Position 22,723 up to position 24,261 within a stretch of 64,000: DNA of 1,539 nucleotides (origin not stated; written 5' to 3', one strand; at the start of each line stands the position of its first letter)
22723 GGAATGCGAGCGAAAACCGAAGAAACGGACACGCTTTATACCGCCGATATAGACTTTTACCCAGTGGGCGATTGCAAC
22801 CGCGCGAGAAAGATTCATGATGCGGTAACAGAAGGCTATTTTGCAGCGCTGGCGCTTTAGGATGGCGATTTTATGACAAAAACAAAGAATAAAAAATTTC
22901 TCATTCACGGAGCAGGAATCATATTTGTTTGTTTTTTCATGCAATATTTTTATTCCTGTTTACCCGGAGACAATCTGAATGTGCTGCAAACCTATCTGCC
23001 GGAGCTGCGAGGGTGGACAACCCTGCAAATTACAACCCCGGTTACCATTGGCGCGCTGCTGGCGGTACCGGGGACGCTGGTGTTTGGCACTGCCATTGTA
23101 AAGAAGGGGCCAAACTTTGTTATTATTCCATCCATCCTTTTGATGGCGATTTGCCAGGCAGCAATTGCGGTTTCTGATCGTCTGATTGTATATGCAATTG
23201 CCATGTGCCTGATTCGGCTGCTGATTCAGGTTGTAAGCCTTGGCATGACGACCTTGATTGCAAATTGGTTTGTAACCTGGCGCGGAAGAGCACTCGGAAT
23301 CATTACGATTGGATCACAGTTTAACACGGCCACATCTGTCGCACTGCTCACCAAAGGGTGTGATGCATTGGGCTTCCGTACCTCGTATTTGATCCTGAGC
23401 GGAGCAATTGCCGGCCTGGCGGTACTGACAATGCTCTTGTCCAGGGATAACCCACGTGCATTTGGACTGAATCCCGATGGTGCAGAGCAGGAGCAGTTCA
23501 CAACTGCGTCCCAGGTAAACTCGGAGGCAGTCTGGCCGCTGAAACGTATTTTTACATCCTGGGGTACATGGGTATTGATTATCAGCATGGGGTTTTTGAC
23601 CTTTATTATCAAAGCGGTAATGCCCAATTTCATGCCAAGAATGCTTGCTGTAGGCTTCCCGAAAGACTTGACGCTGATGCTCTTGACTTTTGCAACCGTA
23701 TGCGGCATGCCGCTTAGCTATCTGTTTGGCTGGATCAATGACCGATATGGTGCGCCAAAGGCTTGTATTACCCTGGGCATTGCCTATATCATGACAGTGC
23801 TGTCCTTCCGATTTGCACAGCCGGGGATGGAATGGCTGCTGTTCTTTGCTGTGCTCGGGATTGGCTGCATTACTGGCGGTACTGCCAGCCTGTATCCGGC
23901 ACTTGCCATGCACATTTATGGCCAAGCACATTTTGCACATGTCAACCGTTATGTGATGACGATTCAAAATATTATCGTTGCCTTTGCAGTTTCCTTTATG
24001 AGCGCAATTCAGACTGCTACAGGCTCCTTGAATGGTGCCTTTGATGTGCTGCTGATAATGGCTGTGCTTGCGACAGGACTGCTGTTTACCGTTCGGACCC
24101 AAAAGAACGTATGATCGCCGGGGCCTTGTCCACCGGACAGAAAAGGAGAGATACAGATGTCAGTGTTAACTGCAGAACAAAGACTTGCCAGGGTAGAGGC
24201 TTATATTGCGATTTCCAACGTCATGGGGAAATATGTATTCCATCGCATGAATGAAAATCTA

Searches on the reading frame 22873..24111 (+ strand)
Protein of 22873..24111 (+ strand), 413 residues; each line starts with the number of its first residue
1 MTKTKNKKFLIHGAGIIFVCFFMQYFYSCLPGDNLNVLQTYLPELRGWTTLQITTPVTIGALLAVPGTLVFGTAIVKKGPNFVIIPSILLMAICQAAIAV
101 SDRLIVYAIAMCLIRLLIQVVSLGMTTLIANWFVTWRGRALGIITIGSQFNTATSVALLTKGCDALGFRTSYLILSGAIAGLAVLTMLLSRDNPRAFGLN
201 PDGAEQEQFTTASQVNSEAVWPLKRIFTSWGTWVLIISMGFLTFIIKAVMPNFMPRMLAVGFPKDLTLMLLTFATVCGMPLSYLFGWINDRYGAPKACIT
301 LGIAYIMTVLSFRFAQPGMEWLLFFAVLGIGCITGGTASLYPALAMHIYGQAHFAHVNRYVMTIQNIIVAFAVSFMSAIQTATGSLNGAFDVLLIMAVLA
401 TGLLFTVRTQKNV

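Call 4: search_protein_families(library=pfam, proteins=[window:22873-24111:+], max_evalue=0.1)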
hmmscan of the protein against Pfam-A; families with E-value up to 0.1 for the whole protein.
window:22873-24111:+ (413 aa): 1 family
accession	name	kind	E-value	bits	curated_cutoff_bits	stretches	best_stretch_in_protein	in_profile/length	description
PF07690.21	MFS_1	-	3.3e-20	72.7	33.4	1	25-372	5-346/347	Major Facilitator Superfamily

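Call 5: search_protein_families(library=ncbifam, proteins=[window:22873-24111:+], max_evalue=0.1)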
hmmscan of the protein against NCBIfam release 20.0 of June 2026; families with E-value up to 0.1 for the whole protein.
window:22873-24111:+ (413 aa): 3 families
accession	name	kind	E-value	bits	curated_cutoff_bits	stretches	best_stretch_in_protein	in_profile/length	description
NF049980.1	SfMCT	equivalog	2.5e-09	36.3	320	1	37-396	23-378/378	L-lactate MFS transporter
TIGR00890.1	2A0111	subfamily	6.1e-07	28.7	374.85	1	14-399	7-370/377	oxalate/formate antiport family MFS transporter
TIGR00883.1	2A0106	subfamily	0.00039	19.6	443.45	1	232-398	228-397/400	metabolite/H+ symporter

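Call 60: search_protein_families(library=pfam, alignment_id=A3, max_evalue=0.00001)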
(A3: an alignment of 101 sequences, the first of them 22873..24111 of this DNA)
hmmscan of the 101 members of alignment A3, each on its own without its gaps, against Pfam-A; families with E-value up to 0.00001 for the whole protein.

A. member 1, window:22873-24111:+ (413 aa): 1 family
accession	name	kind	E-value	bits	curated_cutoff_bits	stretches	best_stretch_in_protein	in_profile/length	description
PF07690.21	MFS_1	-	3.3e-20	72.7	33.4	1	25-372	5-346/347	Major Facilitator Superfamily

B. families by the number of members that match (of 101 scanned): 150 families (the first 25 are shown)
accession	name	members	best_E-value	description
PF07992.20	Pyr_redox_2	7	2.5e-34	Pyridine nucleotide-disulphide oxidoreductase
PF00890.30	FAD_binding_2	6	3.8e-42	FAD binding domain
PF01266.30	DAO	6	1.8e-18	FAD dependent oxidoreductase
PF03486.20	HI0933_like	6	3.5e-13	HI0933-like protein Rossmann domain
PF12831.13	FAD_oxidored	5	7.5e-16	FAD dependent oxidoreductase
PF01547.30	SBP_bac_1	5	6e-11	Bacterial extracellular solute-binding protein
PF03466.25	LysR_substrate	4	2e-41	LysR substrate binding domain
PF00126.33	HTH_1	4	7.3e-21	Bacterial regulatory helix-turn-helix protein, lysR family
PF13450.12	NAD_binding_8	4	1.4e-15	NAD(P)-binding Rossmann-like domain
PF01134.28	GIDA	4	1.3e-12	Glucose inhibited division protein A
PF00037.32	Fer4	4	8.2e-11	4Fe-4S binding domain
PF01262.27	AlaDh_PNT_C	4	2.3e-10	Alanine dehydrogenase/PNT, C-terminal domain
PF14697.11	Fer4_21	4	4.5e-08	4Fe-4S dicluster domain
PF00724.26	Oxidored_FMN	3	3e-61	NADH:flavin oxidoreductase / NADH oxidase family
PF00106.31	adh_short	3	2.8e-57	short chain dehydrogenase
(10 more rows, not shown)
